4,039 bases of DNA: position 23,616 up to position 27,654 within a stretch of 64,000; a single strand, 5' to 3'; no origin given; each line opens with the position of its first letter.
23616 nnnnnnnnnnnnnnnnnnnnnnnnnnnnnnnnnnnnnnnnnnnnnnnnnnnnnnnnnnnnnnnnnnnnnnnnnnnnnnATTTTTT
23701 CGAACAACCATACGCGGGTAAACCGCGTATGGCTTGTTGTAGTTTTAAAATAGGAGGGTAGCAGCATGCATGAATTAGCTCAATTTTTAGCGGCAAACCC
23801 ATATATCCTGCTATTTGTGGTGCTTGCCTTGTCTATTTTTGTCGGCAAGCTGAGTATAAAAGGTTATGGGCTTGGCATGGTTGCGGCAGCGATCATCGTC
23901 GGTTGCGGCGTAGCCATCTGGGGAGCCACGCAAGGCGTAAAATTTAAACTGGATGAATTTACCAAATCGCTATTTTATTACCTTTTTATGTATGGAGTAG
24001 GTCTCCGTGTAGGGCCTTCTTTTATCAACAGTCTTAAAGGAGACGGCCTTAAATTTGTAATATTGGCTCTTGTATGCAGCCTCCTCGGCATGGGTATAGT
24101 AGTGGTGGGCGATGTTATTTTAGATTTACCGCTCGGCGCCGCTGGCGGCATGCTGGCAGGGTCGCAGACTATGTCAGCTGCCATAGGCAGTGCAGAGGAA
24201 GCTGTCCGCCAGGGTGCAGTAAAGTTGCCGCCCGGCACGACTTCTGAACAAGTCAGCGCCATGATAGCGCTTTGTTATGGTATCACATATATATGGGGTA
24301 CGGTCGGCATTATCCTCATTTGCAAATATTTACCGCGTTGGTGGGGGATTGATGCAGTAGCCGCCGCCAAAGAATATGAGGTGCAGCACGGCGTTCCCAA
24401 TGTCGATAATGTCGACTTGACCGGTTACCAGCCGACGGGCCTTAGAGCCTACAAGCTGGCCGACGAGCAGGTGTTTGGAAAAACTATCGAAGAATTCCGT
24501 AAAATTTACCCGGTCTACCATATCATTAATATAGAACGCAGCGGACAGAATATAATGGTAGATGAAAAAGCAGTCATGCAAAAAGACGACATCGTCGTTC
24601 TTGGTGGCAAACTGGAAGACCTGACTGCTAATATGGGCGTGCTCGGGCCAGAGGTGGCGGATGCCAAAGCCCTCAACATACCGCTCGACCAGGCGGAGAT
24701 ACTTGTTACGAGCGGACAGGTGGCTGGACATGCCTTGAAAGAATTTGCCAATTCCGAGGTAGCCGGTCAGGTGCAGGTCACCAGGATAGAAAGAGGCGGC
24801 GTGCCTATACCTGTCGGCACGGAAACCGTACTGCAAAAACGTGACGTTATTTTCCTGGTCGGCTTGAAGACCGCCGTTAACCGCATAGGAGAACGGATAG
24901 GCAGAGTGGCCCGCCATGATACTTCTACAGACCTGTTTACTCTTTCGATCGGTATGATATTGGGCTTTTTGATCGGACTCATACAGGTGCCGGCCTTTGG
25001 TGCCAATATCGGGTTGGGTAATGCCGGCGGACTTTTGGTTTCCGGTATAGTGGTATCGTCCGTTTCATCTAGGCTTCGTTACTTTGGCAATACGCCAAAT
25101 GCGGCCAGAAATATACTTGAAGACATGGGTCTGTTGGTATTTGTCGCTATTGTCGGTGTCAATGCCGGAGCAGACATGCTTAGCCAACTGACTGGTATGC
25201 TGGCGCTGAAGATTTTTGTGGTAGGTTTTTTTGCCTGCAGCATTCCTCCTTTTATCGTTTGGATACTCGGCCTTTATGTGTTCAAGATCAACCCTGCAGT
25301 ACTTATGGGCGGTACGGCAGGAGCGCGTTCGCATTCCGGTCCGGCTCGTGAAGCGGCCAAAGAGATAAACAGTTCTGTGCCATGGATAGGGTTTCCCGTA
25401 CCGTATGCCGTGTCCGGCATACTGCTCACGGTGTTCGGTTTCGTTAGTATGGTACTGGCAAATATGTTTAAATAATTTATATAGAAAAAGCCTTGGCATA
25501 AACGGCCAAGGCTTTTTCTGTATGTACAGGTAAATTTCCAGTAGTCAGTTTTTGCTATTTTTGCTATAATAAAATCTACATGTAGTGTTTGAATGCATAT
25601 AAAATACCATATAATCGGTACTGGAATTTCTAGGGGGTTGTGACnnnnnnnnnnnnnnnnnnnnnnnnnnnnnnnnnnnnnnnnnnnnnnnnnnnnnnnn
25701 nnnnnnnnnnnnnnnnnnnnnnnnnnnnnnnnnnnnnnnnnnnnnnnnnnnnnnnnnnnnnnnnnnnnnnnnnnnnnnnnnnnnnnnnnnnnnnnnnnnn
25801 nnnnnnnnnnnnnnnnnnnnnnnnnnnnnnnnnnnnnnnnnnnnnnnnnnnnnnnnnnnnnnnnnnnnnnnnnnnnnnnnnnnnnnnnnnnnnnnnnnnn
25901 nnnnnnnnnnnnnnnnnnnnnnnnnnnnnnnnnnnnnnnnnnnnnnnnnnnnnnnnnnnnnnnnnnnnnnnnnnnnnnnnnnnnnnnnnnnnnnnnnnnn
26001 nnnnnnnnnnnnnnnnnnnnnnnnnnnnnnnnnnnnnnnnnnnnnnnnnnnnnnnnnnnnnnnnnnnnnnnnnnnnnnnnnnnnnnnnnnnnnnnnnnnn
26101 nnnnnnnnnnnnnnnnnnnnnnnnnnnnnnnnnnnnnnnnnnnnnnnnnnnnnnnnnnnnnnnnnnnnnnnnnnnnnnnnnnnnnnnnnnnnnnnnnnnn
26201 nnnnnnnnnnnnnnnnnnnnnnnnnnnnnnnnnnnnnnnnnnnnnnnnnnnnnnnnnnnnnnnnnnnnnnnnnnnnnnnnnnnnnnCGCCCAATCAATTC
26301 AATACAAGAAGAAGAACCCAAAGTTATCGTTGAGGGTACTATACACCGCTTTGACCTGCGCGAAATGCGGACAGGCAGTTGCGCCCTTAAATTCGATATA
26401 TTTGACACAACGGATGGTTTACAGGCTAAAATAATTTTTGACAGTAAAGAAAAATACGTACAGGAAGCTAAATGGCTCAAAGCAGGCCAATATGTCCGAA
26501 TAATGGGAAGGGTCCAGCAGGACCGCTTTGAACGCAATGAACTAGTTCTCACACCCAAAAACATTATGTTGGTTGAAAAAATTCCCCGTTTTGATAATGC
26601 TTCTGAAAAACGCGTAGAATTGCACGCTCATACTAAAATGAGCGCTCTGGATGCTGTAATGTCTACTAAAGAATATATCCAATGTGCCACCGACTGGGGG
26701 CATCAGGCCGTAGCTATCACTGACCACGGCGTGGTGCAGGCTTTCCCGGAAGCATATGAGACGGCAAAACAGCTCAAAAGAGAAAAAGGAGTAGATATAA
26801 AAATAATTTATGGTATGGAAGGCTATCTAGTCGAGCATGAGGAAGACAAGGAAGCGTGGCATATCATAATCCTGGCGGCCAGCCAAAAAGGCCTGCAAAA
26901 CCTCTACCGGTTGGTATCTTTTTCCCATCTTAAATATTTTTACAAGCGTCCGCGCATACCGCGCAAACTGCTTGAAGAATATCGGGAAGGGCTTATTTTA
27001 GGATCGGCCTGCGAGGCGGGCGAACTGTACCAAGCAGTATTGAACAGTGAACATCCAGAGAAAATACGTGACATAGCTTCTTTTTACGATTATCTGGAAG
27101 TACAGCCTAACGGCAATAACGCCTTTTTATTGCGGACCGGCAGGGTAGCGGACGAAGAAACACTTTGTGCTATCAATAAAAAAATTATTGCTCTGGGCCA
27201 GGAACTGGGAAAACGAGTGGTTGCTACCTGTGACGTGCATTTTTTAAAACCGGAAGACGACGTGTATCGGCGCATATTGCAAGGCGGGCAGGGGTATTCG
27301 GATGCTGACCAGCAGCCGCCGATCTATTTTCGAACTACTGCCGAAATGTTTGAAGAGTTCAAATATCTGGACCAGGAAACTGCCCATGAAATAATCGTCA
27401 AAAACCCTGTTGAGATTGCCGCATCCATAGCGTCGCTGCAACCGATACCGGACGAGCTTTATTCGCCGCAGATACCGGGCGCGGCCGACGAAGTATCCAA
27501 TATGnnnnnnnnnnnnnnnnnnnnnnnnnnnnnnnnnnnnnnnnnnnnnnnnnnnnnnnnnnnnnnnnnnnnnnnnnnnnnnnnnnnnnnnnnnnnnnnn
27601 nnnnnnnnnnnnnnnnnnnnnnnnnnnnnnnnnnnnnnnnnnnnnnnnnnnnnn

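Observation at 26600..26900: PolC replicase with the proofreading (DEDDh) exonuclease domain cleanly missing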

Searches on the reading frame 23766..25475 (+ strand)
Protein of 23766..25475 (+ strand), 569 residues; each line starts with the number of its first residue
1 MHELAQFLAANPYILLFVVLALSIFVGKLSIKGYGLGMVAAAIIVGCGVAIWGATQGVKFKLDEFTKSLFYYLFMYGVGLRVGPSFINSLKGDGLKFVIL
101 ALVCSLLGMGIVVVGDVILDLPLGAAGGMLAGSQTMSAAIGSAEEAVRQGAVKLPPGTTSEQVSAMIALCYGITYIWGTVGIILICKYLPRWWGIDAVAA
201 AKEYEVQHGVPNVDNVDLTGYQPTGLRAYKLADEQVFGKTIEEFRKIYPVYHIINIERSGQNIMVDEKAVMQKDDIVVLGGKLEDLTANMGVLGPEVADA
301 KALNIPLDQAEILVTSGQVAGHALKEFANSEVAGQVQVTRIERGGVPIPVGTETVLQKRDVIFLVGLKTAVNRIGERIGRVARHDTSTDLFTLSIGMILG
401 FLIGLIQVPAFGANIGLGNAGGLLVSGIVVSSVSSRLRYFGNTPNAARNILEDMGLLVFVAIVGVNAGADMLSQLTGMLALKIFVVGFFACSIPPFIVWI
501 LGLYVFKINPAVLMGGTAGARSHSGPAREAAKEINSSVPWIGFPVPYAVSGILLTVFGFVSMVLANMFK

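Call 28: search_protein_families(library=pfam, proteins=[window:23766-25475:+], max_evalue=0.00001)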
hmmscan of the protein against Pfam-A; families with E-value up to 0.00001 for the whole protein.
window:23766-25475:+ (569 aa): 2 families
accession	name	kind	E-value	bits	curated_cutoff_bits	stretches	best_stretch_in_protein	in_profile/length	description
PF06826.17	Asp-Al_Ex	-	8.8e-50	169.2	27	2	16-189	2-165/167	Predicted Permease Membrane Region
PF02080.26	TrkA_C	-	6.6e-14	52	27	1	311-378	3-70/71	TrkA-C domain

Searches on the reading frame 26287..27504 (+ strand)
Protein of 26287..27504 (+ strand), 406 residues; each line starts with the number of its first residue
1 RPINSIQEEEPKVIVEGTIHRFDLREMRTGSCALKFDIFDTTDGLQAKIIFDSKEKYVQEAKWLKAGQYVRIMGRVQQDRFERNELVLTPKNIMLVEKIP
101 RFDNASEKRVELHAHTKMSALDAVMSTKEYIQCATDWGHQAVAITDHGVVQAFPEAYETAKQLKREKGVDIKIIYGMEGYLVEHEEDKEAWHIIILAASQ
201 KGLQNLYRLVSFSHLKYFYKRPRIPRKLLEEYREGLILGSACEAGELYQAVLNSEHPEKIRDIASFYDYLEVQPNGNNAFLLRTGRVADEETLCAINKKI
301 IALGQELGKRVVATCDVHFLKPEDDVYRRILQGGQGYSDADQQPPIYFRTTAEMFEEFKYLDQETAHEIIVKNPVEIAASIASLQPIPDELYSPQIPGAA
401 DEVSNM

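Call 62: predict_structure(alignment_id=A1)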
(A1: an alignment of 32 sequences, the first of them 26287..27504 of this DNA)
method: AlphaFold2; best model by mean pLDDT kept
length: 406 residues; sequences in the alignment: 32
mean_pLDDT: 89.0   pTM: 0.82
mean pLDDT of the five models: 89.0, 88.9, 88.7, 87.8, 86.0
residues with pLDDT >= 90: 265; 70-90: 103; 50-70: 32; < 50: 6
segments of 3 or more residues with pLDDT < 50: 402-406
pLDDT, mean of each block of 10 residues (from residue 1): 93 95 90 93 91 89 90 94 89 91 95 76 78 96 81 84 95 93 85 95 89 69 88 96 94 97 98 93 93 97 98 93 82 83 88 97 98 98 84 55 46
secondary structure, 60 per line:
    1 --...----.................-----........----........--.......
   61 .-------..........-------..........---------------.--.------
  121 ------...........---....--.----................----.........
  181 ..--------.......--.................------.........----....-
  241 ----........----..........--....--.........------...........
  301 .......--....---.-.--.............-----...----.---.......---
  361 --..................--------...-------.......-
elements in order: E10-26 E32-39 E44-51 H54-61 E69-78 E86-95 H127-137 E141-144 H152-167 E172-182 E191-197 H200-216 E223-225 H226-231 E236-239 H246-252 H257-266 E269-272 H275-283 H290-307 E310-313 H322-334 H351-357 H363-380 H399-405

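Call 64: fold_search(model_id=the predicted structure, library=pdb)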
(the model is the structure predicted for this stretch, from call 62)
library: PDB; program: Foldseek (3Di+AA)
matches with E <= 10: 1426; with E <= 0.001: 242
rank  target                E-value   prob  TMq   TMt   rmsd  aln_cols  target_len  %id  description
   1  3f2b_A                5.5e-42  1.00  0.73  0.33   6.0       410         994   41  DNA Polymerase PolC from Geobacillus kaustophilus complex with DNA, dGTP, Mg and Zn (released 2009-01-20)
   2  3f2c_A                4.3e-41  1.00  0.73  0.33   6.0       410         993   41  DNA Polymerase PolC from Geobacillus kaustophilus complex with DNA, dGTP and Mn (released 2009-01-20)
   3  9qpc_A                5.5e-35  1.00  0.73  0.27   6.9       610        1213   27  DNA polymerase with inhibitor (released 2025-09-24)
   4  9qrl_A                1.2e-27  1.00  0.67  0.25   7.5       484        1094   28  DNA polymerase with inhibitor #2 (released 2025-09-24)
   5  9qrn_A                8.3e-27  1.00  0.67  0.25   6.7       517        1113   26  DNA polymerase without DNA or inhibitor (released 2025-09-24)
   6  4iqj_C                5.1e-18  1.00  0.57  0.21   3.4       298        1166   28  Structure of PolIIIalpha-Tauc-DNA complex suggests an atomic model of the replisome (released 2013-03-13)
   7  4iqj_B                2.4e-17  1.00  0.58  0.21   3.2       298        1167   27  Structure of PolIIIalpha-Tauc-DNA complex suggests an atomic model of the replisome (released 2013-03-13)
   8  4jom                  3.2e-17  1.00  0.56  0.26   3.3       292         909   27  Structure of E. coli Pol III 3mPHP mutant (released 2013-05-29)
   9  3e0d_A                3.8e-17  1.00  0.56  0.21   3.6       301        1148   26  Insights into the Replisome from the Crystral Structure of the Ternary Complex of the Eubacterial DNA Polymerase III a (released 2008-09-23)
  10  2hpi                  6.9e-17  1.00  0.56  0.21   3.6       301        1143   26  Eubacterial and Eukaryotic Replicative DNA Polymerases are not Homologous: X-ray Structure of DNA Polymerase III (released 2006-09-19)
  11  4iqj_D                8.7e-17  1.00  0.56  0.20   3.1       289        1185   27  Structure of PolIIIalpha-Tauc-DNA complex suggests an atomic model of the replisome (released 2013-03-13)
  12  4iqj_A                8.7e-17  1.00  0.57  0.21   3.3       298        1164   28  Structure of PolIIIalpha-Tauc-DNA complex suggests an atomic model of the replisome (released 2013-03-13)
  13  2hnh                  9.8e-17  1.00  0.56  0.26   3.2       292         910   26  Crystal structure of the catalytic alpha subunit of E. coli replicative DNA polymerase III (released 2006-09-19)
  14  5fkw_A                1.0e-16  1.00  0.56  0.25   3.3       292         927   26  cryo-EM structure of the E. coli replicative DNA polymerase complex bound to DNA (DNA polymerase III alpha, beta, epsi (released 2015-11-25)
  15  2hqa                  3.6e-16  1.00  0.55  0.26   3.2       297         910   26  Crystal structure of the catalytic alpha subunit of E. Coli replicative DNA polymerase III (released 2006-09-19)
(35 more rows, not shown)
